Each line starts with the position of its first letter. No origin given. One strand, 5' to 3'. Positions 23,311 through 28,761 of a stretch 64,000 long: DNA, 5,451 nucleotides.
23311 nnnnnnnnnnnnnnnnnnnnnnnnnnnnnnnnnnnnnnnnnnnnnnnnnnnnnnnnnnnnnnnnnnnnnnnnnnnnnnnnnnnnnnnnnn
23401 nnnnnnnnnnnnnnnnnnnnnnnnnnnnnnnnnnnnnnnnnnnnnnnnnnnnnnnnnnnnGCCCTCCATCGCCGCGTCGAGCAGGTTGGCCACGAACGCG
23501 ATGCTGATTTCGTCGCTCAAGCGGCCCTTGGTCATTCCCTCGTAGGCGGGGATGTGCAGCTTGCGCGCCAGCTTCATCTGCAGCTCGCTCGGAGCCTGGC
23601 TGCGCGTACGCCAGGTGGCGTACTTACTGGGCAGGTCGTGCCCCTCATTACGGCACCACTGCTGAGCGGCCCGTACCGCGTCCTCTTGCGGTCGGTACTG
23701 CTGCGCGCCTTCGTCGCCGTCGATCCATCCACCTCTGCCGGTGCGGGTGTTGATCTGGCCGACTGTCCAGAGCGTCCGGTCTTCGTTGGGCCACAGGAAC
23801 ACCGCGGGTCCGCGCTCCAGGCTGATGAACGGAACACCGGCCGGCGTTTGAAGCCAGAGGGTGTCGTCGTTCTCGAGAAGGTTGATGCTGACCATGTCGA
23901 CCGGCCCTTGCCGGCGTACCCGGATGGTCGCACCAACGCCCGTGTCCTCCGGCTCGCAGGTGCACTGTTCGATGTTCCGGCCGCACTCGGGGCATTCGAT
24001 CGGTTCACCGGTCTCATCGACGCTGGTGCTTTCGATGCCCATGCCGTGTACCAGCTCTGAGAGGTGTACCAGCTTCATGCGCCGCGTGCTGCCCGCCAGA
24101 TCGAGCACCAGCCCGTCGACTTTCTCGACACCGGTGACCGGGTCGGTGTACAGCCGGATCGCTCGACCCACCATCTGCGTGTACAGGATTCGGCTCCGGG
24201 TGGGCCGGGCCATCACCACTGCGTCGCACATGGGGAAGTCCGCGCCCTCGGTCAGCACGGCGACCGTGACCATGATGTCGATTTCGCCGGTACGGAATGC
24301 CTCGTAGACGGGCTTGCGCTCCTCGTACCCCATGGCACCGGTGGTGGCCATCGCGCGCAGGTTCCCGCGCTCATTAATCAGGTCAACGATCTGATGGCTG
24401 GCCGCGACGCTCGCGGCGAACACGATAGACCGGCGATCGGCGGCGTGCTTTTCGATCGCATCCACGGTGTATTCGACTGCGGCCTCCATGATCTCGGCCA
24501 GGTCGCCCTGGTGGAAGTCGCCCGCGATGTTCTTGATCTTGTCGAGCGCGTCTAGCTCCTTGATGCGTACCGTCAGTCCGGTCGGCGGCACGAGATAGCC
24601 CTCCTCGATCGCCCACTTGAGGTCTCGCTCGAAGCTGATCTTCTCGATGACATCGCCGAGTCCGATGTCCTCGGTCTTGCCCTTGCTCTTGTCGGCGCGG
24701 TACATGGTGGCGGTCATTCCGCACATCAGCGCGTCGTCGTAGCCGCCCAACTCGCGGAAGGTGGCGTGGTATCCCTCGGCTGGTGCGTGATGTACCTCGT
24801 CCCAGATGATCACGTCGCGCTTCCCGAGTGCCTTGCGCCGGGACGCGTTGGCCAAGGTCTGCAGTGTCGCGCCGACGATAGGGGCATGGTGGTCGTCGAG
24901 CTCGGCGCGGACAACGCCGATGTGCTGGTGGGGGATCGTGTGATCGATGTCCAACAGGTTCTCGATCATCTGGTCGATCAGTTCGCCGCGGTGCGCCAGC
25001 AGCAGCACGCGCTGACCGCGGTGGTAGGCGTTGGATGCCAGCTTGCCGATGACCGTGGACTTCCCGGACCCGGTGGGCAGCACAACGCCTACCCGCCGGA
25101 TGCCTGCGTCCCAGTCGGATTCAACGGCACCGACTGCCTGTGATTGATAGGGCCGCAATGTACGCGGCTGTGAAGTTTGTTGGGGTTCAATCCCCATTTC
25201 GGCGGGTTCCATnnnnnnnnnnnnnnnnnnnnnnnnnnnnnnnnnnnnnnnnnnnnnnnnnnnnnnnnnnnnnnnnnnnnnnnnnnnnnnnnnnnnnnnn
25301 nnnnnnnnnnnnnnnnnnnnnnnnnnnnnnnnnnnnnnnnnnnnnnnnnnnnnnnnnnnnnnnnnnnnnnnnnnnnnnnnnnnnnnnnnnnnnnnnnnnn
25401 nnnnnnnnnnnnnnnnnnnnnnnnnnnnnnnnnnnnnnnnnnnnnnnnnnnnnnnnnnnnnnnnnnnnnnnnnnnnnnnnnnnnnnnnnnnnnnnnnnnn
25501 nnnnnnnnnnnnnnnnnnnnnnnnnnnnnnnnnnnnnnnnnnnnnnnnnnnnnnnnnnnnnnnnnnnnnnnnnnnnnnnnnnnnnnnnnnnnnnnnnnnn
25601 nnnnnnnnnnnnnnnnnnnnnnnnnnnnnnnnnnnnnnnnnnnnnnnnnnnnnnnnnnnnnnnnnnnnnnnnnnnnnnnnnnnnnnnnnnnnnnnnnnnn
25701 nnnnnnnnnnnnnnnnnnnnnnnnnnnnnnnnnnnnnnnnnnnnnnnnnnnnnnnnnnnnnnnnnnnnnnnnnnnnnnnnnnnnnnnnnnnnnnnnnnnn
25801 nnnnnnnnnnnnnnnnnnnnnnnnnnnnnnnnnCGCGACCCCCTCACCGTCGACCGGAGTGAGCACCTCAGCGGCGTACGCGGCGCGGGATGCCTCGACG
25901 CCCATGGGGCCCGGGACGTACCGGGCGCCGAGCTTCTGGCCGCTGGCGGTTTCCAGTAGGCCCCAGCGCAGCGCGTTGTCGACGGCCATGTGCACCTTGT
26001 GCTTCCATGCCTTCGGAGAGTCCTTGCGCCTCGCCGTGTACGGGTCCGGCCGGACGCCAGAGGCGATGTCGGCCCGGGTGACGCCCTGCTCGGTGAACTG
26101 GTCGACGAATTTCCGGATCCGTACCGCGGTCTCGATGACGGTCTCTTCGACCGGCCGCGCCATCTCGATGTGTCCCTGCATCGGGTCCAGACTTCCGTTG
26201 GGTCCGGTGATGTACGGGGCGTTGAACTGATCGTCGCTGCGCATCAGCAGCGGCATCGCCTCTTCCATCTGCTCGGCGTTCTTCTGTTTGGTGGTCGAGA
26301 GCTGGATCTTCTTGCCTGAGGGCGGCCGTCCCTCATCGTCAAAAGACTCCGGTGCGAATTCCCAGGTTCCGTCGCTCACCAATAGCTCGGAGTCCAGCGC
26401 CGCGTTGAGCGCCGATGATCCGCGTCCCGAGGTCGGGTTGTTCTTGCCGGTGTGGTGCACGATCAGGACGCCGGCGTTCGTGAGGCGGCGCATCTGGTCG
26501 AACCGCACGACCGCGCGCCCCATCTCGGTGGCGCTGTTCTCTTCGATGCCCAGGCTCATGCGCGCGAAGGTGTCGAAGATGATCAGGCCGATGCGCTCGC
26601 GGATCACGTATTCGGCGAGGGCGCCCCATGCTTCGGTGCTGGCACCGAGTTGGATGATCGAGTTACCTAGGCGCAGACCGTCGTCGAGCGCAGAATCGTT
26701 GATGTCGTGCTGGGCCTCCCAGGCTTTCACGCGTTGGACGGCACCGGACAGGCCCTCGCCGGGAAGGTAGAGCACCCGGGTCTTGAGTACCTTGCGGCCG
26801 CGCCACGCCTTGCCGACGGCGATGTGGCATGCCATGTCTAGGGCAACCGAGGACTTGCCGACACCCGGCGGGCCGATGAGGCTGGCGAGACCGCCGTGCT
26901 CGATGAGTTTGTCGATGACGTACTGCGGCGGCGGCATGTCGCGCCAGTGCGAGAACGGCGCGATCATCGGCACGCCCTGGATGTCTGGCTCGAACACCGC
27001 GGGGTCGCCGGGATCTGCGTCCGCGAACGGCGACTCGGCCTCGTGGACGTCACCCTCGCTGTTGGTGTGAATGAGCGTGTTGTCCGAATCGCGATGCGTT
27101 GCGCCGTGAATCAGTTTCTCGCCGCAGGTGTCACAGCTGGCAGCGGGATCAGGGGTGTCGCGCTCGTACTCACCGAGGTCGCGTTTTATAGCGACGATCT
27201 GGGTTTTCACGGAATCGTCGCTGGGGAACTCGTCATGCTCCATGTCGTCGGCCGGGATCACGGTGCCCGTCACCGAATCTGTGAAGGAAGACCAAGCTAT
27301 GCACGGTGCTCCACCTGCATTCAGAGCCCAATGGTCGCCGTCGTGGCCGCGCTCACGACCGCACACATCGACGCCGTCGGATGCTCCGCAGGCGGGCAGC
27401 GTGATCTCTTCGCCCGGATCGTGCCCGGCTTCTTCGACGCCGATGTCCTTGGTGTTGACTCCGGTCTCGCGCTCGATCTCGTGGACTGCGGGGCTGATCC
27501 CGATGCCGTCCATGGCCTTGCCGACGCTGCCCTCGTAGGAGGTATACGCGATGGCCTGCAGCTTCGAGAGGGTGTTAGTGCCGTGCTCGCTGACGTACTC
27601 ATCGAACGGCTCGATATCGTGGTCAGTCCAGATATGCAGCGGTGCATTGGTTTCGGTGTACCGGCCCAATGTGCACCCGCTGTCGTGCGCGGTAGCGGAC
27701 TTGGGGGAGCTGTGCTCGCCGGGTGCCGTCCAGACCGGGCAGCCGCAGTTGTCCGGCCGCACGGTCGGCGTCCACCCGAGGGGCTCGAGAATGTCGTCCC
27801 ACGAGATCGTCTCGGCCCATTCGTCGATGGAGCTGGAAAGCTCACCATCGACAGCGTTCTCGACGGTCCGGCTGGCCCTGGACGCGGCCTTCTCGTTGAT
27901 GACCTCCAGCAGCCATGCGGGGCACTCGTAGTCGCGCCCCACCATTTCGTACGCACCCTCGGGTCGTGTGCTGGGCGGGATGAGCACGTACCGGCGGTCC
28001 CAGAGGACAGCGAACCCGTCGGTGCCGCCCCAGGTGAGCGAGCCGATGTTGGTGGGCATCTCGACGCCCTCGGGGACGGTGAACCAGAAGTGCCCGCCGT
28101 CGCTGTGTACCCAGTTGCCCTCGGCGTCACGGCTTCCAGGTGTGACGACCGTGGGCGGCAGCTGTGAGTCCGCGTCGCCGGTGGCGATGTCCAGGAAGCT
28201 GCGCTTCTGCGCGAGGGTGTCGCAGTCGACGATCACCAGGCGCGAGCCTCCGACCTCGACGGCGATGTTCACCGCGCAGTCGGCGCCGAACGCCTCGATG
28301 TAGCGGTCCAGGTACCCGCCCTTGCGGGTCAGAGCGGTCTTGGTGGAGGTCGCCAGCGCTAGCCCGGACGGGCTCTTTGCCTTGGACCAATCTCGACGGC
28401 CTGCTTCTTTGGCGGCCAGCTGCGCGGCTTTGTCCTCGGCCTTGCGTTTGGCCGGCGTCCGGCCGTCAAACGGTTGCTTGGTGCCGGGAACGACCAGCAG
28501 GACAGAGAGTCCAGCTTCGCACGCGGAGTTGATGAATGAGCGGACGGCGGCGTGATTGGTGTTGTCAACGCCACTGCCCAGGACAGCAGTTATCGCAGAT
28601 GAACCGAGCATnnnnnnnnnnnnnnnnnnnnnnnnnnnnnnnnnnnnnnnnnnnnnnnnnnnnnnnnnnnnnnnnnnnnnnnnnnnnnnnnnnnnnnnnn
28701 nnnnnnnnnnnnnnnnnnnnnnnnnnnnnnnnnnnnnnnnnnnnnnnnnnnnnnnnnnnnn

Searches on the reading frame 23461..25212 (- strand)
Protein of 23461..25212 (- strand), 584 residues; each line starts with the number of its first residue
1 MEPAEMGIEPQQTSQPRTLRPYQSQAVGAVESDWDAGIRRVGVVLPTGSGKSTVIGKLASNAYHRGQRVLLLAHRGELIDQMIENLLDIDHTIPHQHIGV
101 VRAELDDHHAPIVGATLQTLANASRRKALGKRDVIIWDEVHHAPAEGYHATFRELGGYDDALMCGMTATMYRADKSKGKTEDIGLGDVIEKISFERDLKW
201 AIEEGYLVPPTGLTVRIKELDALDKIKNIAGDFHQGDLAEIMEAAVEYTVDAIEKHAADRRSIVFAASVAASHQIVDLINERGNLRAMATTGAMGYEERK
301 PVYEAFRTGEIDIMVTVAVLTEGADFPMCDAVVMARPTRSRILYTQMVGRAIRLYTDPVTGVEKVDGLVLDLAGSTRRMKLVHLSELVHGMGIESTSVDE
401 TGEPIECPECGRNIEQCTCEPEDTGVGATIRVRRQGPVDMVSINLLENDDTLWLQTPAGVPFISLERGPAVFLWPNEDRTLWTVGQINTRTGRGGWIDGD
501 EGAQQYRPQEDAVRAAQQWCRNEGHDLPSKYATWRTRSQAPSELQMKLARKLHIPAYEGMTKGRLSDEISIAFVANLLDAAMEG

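Call 21: search_protein_families(library=phrogs, proteins=[window:23461-25212:-], max_evalue=0.001)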
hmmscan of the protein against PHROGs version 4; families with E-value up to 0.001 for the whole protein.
window:23461-25212:- (584 aa): 6 families
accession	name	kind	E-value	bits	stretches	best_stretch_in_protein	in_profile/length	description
phrog_16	-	DNA, RNA and nucleotide metabolism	2.3e-103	348.2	1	12-511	266-682/986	DNA helicase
phrog_16694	-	unknown function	2.1e-16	60.1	2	312-356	618-662/1010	-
phrog_9690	-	DNA, RNA and nucleotide metabolism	3.9e-12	46.8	1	126-371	35-267/306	DNA helicase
phrog_16259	-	DNA, RNA and nucleotide metabolism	7.9e-09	36.2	1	14-146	113-239/330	DNA helicase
phrog_6819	-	DNA, RNA and nucleotide metabolism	2.4e-07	30.5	1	259-353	234-341/645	Holliday junction branch migration helicase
phrog_62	-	DNA, RNA and nucleotide metabolism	6e-05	21.6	0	244-354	989-1097/1881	DNA helicase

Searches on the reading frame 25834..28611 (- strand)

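Call 21: search_protein_families(library=phrogs, proteins=[window:25834-28611:-], max_evalue=0.001)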
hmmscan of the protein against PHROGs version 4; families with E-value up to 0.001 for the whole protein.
window:25834-28611:- (926 aa): 11 families
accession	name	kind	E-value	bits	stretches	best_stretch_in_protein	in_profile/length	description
phrog_906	-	DNA, RNA and nucleotide metabolism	0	1214.4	1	1-917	1-869/872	DNA polymerase/primase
phrog_2850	-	unknown function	4.2e-39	135.7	1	563-746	148-332/465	-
phrog_6012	-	DNA, RNA and nucleotide metabolism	3.3e-21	77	1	545-727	115-299/447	DNA helicase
phrog_3228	-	DNA, RNA and nucleotide metabolism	3.8e-19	69.5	1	563-746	364-555/766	replicative helicase-primase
phrog_3123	-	unknown function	5.2e-18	65.9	1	560-727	328-511/583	-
phrog_1284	-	unknown function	1.5e-10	41.9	1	563-724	25-187/306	-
phrog_239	-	DNA, RNA and nucleotide metabolism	2.6e-10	40.9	1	559-743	345-551/801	DNA primase/helicase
phrog_2597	-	DNA, RNA and nucleotide metabolism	6.6e-09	35.8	1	563-724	357-517/747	DNA primase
phrog_25693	-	unknown function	2.7e-07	30.6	1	555-737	32-230/405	-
phrog_30286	-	unknown function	5.2e-05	22.7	1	558-744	99-294/590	-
phrog_19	-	DNA, RNA and nucleotide metabolism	0.0009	19.2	0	570-619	350-390/621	DnaB-like replicative helicase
